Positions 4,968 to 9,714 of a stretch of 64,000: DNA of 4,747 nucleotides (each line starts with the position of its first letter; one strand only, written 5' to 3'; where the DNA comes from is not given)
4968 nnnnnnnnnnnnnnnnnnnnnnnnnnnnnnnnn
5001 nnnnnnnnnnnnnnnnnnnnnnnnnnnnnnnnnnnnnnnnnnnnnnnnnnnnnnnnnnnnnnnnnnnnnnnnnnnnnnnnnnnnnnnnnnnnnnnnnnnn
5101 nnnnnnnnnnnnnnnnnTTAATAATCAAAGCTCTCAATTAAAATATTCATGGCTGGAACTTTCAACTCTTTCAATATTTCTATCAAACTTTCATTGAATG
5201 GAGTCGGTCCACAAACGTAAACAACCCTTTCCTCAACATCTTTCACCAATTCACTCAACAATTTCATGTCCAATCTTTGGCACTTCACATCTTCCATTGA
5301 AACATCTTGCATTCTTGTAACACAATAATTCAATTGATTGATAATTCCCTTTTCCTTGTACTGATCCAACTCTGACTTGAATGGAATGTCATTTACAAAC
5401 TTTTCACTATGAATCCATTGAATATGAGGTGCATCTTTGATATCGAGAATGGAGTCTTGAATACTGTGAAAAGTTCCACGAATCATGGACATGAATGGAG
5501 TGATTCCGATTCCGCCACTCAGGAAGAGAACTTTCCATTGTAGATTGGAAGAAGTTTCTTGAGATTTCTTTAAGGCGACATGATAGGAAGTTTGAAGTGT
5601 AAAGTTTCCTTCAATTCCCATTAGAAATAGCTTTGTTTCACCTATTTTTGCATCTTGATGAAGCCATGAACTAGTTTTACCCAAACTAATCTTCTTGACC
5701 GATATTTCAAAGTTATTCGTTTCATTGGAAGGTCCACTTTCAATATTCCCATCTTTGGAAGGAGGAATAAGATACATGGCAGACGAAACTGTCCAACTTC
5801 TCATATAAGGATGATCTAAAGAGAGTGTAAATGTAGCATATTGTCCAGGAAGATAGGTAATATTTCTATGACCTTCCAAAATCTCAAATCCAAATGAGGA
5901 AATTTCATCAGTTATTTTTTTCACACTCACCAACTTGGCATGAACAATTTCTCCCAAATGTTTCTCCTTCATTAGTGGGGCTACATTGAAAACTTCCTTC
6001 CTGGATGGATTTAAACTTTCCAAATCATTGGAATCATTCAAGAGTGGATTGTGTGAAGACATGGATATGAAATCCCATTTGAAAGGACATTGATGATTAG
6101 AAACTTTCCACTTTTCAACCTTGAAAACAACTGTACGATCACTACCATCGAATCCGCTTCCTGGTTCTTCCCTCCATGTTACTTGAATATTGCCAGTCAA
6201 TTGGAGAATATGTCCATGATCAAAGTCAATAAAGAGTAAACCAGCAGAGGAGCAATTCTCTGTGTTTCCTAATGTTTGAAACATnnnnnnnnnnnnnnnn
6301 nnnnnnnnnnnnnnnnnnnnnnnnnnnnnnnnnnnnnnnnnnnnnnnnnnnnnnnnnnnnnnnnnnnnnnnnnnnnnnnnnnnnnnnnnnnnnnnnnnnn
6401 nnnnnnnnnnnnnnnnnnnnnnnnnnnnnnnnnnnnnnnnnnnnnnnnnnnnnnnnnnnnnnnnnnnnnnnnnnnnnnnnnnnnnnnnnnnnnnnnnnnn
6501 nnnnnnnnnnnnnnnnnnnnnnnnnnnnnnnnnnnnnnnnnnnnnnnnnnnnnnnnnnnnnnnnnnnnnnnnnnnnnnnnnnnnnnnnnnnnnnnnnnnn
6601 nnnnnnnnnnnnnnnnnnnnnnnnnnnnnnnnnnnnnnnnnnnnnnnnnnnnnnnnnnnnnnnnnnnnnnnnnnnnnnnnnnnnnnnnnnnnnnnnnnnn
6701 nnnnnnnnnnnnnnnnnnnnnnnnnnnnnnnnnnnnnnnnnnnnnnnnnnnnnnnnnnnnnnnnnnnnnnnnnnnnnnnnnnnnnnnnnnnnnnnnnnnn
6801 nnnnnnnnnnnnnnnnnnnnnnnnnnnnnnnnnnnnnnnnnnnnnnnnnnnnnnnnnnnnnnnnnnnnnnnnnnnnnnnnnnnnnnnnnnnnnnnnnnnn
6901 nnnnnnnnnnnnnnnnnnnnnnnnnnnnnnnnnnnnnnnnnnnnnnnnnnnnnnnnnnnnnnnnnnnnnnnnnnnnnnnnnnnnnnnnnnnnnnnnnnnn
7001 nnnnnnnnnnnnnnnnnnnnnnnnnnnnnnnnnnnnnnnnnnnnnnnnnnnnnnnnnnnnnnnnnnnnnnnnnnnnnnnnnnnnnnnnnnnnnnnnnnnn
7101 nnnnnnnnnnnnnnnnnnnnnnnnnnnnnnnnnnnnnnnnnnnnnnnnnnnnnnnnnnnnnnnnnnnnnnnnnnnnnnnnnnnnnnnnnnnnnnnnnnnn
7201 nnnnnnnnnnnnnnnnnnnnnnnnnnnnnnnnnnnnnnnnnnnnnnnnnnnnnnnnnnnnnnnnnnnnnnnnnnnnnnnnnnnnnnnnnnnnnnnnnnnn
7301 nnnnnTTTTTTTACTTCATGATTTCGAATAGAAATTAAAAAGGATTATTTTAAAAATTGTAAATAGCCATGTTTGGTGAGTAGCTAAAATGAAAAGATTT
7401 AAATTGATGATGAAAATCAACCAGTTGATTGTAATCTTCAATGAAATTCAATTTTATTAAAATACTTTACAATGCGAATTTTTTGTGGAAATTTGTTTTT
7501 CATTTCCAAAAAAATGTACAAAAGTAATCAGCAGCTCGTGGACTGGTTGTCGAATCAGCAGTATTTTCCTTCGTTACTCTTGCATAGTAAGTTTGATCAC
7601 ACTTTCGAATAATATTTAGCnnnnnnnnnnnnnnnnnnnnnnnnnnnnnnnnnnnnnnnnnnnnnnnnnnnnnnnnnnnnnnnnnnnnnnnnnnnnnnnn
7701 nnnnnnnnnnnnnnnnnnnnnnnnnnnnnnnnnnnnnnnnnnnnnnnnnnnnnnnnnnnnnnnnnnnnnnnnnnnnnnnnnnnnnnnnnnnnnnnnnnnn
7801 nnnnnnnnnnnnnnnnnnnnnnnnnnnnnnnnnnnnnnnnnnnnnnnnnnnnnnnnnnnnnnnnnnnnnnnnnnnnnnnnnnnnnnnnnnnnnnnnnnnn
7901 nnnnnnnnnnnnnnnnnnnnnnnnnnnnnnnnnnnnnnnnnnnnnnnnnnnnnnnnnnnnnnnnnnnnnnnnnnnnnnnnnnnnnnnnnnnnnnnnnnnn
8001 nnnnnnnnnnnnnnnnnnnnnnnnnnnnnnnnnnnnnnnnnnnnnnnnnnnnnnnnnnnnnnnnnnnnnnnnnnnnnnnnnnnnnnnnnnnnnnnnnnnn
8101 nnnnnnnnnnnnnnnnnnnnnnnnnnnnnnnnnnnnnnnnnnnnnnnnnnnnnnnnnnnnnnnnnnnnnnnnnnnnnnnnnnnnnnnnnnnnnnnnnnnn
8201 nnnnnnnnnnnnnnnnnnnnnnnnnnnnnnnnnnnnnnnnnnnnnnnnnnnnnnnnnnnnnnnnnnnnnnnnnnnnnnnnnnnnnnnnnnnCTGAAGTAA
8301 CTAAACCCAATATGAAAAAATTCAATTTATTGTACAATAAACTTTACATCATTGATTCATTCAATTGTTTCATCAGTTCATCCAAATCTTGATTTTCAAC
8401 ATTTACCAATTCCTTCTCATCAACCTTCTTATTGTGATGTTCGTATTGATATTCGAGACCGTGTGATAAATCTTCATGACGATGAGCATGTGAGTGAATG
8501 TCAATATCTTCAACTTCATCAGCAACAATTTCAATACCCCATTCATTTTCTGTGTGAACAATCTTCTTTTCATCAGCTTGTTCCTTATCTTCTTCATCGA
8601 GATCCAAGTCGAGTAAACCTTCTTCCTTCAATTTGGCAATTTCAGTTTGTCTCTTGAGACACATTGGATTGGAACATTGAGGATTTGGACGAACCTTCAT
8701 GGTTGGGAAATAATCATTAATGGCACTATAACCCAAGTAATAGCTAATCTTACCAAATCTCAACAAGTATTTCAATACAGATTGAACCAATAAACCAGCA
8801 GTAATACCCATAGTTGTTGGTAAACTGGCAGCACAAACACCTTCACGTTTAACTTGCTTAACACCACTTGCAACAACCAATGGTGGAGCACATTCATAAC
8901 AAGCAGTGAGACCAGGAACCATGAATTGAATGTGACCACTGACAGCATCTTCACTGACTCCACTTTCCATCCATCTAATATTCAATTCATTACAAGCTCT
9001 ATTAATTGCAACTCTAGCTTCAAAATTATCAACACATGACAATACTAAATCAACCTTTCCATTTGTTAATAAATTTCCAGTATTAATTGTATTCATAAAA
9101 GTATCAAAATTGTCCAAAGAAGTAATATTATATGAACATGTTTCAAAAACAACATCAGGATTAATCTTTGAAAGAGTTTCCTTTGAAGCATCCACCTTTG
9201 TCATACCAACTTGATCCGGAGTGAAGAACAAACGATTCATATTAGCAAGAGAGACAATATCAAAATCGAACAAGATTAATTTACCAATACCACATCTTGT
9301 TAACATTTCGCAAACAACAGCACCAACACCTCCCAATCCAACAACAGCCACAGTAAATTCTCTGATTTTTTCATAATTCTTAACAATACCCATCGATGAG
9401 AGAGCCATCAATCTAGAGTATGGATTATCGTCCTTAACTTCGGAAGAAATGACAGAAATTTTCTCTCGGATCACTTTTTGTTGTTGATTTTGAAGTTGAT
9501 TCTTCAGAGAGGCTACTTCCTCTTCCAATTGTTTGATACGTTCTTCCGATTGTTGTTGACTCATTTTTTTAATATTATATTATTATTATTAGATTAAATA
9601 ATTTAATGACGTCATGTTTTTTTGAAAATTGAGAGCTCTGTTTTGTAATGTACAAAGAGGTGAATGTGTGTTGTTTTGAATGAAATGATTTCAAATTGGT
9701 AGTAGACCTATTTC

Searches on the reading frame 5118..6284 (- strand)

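Call 49: search_protein_families(library=pfam, proteins=[P0160, P0169, P0177, P0197, P0254, P0144, P0162], max_evalue=0.001)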
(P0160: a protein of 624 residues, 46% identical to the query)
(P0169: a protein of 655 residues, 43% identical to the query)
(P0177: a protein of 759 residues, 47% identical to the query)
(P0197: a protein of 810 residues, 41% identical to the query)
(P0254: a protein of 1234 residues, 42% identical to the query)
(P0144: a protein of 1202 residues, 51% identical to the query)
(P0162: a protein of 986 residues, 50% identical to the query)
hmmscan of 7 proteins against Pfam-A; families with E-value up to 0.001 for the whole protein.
P0160 (624 aa): 3 families
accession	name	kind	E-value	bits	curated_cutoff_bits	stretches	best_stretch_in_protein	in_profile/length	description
PF10143.14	PhosphMutase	-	3.8e-43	147.7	21.5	1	230-422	2-170/170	2,3-bisphosphoglycerate-independent phosphoglycerate mutase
PF01676.23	Metalloenzyme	-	1.5e-26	93.9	24.3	1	202-605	9-239/252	Metalloenzyme superfamily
PF06094.17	GGACT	-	2e-13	51.4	22.8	1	4-115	1-104/120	Gamma-glutamyl cyclotransferase, AIG2-like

P0169 (655 aa): 4 families
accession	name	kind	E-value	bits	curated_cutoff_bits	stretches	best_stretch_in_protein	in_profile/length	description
PF10143.14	PhosphMutase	-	8.5e-36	123.8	21.5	1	231-425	2-170/170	2,3-bisphosphoglycerate-independent phosphoglycerate mutase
PF01676.23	Metalloenzyme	-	3.1e-27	96.1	24.3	1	192-587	1-221/252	Metalloenzyme superfamily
PF06094.17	GGACT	-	2.3e-15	57.6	22.8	1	13-141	1-102/120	Gamma-glutamyl cyclotransferase, AIG2-like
PF13772.11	AIG2_2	-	0.00063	20.6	27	0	77-117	1-39/83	AIG2-like family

P0177 (759 aa): 3 families
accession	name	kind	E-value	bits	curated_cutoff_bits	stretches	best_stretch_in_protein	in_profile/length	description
PF10143.14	PhosphMutase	-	1.2e-41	142.8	21.5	1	320-523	1-170/170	2,3-bisphosphoglycerate-independent phosphoglycerate mutase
PF01676.23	Metalloenzyme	-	7.2e-19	68.7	24.3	2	283-649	2-172/252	Metalloenzyme superfamily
PF06094.17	GGACT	-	2.5e-08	34.9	22.8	0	121-176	53-103/120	Gamma-glutamyl cyclotransferase, AIG2-like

P0197 (810 aa): 2 families
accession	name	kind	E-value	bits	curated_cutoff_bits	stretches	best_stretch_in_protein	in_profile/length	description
PF10143.14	PhosphMutase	-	8.4e-34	117.3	21.5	1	389-589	1-170/170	2,3-bisphosphoglycerate-independent phosphoglycerate mutase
PF01676.23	Metalloenzyme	-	3.5e-24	86.1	24.3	1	387-792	32-240/252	Metalloenzyme superfamily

P0254 (1234 aa): 3 families
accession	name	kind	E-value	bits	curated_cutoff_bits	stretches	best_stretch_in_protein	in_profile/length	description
PF10143.14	PhosphMutase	-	4.8e-33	114.9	21.5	1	538-616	2-80/170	2,3-bisphosphoglycerate-independent phosphoglycerate mutase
PF01676.23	Metalloenzyme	-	3.1e-16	60.1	24.3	1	1112-1214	146-239/252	Metalloenzyme superfamily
PF06094.17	GGACT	-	1e-06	29.8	22.8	1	8-101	1-83/120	Gamma-glutamyl cyclotransferase, AIG2-like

P0144 (1202 aa): 6 families
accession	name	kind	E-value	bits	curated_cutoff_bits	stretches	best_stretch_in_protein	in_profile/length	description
PF01266.30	DAO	-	5.8e-43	148.2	27.9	1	652-1085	2-351/353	FAD dependent oxidoreductase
PF10143.14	PhosphMutase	-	2.4e-39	135.4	21.5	1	87-270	1-168/170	2,3-bisphosphoglycerate-independent phosphoglycerate mutase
PF01676.23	Metalloenzyme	-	1.8e-29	103.5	24.3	2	68-403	18-189/252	Metalloenzyme superfamily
PF13450.12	NAD_binding_8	-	2.5e-06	28.1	21.9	1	654-696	1-45/68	NAD(P)-binding Rossmann-like domain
PF00890.30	FAD_binding_2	-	2.9e-06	27.2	20.4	1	652-820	2-170/414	FAD binding domain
PF07992.20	Pyr_redox_2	-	0.00032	20.6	26.1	1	651-723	2-58/291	Pyridine nucleotide-disulphide oxidoreductase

P0162 (986 aa): 8 families
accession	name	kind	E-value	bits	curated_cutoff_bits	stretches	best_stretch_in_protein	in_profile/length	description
PF10143.14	PhosphMutase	-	2.5e-43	148.4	21.5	1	56-229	1-170/170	2,3-bisphosphoglycerate-independent phosphoglycerate mutase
PF01266.30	DAO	-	5.8e-35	121.9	27.9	1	557-920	2-348/353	FAD dependent oxidoreductase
PF01676.23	Metalloenzyme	-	2.1e-20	73.8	24.3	2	36-368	14-187/252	Metalloenzyme superfamily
PF07992.20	Pyr_redox_2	-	7.3e-05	22.8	26.1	1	552-586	142-174/291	Pyridine nucleotide-disulphide oxidoreductase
PF13450.12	NAD_binding_8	-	8.5e-05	23.2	21.9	1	559-601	1-45/68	NAD(P)-binding Rossmann-like domain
PF01494.25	FAD_binding_3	-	0.00032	20.5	22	1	555-585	2-32/349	FAD binding domain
PF00890.30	FAD_binding_2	-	0.00044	20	20.4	1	557-617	2-66/414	FAD binding domain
PF01946.23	Thi4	-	0.0005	19.8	26.2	0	554-601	17-64/235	Thi4 family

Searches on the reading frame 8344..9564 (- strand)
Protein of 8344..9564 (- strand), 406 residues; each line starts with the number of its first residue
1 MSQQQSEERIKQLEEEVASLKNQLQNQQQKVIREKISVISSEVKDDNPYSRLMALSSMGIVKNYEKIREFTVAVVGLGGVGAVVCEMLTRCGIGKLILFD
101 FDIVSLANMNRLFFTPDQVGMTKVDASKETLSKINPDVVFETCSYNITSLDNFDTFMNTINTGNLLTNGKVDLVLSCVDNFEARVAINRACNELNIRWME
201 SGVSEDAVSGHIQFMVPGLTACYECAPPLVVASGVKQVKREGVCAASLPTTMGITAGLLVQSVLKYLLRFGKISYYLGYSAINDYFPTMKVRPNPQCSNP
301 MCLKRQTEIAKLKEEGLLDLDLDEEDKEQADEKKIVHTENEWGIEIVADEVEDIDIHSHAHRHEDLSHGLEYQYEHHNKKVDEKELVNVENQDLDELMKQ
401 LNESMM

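Call 49: search_protein_families(library=pfam, proteins=[P0160, P0169, P0177, P0197, P0254, P0144, P0162], max_evalue=0.001)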
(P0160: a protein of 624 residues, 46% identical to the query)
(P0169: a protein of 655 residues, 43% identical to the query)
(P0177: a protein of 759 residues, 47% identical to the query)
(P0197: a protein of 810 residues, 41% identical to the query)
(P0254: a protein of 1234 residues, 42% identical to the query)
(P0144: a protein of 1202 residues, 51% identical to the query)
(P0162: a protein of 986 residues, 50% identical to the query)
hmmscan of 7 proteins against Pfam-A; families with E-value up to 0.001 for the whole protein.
P0160 (624 aa): 3 families
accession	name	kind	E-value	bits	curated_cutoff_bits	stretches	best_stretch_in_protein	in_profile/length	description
PF10143.14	PhosphMutase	-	3.8e-43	147.7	21.5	1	230-422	2-170/170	2,3-bisphosphoglycerate-independent phosphoglycerate mutase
PF01676.23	Metalloenzyme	-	1.5e-26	93.9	24.3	1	202-605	9-239/252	Metalloenzyme superfamily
PF06094.17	GGACT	-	2e-13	51.4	22.8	1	4-115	1-104/120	Gamma-glutamyl cyclotransferase, AIG2-like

P0169 (655 aa): 4 families
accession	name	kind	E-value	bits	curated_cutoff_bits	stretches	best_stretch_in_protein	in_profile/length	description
PF10143.14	PhosphMutase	-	8.5e-36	123.8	21.5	1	231-425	2-170/170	2,3-bisphosphoglycerate-independent phosphoglycerate mutase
PF01676.23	Metalloenzyme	-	3.1e-27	96.1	24.3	1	192-587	1-221/252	Metalloenzyme superfamily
PF06094.17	GGACT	-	2.3e-15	57.6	22.8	1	13-141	1-102/120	Gamma-glutamyl cyclotransferase, AIG2-like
PF13772.11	AIG2_2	-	0.00063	20.6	27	0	77-117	1-39/83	AIG2-like family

P0177 (759 aa): 3 families
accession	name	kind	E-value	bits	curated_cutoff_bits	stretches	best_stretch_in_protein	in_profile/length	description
PF10143.14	PhosphMutase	-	1.2e-41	142.8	21.5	1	320-523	1-170/170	2,3-bisphosphoglycerate-independent phosphoglycerate mutase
PF01676.23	Metalloenzyme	-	7.2e-19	68.7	24.3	2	283-649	2-172/252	Metalloenzyme superfamily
PF06094.17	GGACT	-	2.5e-08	34.9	22.8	0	121-176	53-103/120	Gamma-glutamyl cyclotransferase, AIG2-like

P0197 (810 aa): 2 families
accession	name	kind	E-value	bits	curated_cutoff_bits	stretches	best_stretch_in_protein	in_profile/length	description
PF10143.14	PhosphMutase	-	8.4e-34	117.3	21.5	1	389-589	1-170/170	2,3-bisphosphoglycerate-independent phosphoglycerate mutase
PF01676.23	Metalloenzyme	-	3.5e-24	86.1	24.3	1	387-792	32-240/252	Metalloenzyme superfamily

P0254 (1234 aa): 3 families
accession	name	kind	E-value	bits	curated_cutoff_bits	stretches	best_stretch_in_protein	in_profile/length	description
PF10143.14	PhosphMutase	-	4.8e-33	114.9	21.5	1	538-616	2-80/170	2,3-bisphosphoglycerate-independent phosphoglycerate mutase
PF01676.23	Metalloenzyme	-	3.1e-16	60.1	24.3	1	1112-1214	146-239/252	Metalloenzyme superfamily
PF06094.17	GGACT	-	1e-06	29.8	22.8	1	8-101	1-83/120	Gamma-glutamyl cyclotransferase, AIG2-like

P0144 (1202 aa): 6 families
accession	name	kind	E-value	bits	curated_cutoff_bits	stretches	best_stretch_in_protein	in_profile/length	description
PF01266.30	DAO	-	5.8e-43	148.2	27.9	1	652-1085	2-351/353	FAD dependent oxidoreductase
PF10143.14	PhosphMutase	-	2.4e-39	135.4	21.5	1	87-270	1-168/170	2,3-bisphosphoglycerate-independent phosphoglycerate mutase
PF01676.23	Metalloenzyme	-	1.8e-29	103.5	24.3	2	68-403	18-189/252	Metalloenzyme superfamily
PF13450.12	NAD_binding_8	-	2.5e-06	28.1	21.9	1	654-696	1-45/68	NAD(P)-binding Rossmann-like domain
PF00890.30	FAD_binding_2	-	2.9e-06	27.2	20.4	1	652-820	2-170/414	FAD binding domain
PF07992.20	Pyr_redox_2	-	0.00032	20.6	26.1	1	651-723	2-58/291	Pyridine nucleotide-disulphide oxidoreductase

P0162 (986 aa): 8 families
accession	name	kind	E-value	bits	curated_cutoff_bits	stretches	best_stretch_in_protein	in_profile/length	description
PF10143.14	PhosphMutase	-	2.5e-43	148.4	21.5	1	56-229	1-170/170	2,3-bisphosphoglycerate-independent phosphoglycerate mutase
PF01266.30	DAO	-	5.8e-35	121.9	27.9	1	557-920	2-348/353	FAD dependent oxidoreductase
PF01676.23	Metalloenzyme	-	2.1e-20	73.8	24.3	2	36-368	14-187/252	Metalloenzyme superfamily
PF07992.20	Pyr_redox_2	-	7.3e-05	22.8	26.1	1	552-586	142-174/291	Pyridine nucleotide-disulphide oxidoreductase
PF13450.12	NAD_binding_8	-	8.5e-05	23.2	21.9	1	559-601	1-45/68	NAD(P)-binding Rossmann-like domain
PF01494.25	FAD_binding_3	-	0.00032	20.5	22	1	555-585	2-32/349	FAD binding domain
PF00890.30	FAD_binding_2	-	0.00044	20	20.4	1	557-617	2-66/414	FAD binding domain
PF01946.23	Thi4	-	0.0005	19.8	26.2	0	554-601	17-64/235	Thi4 family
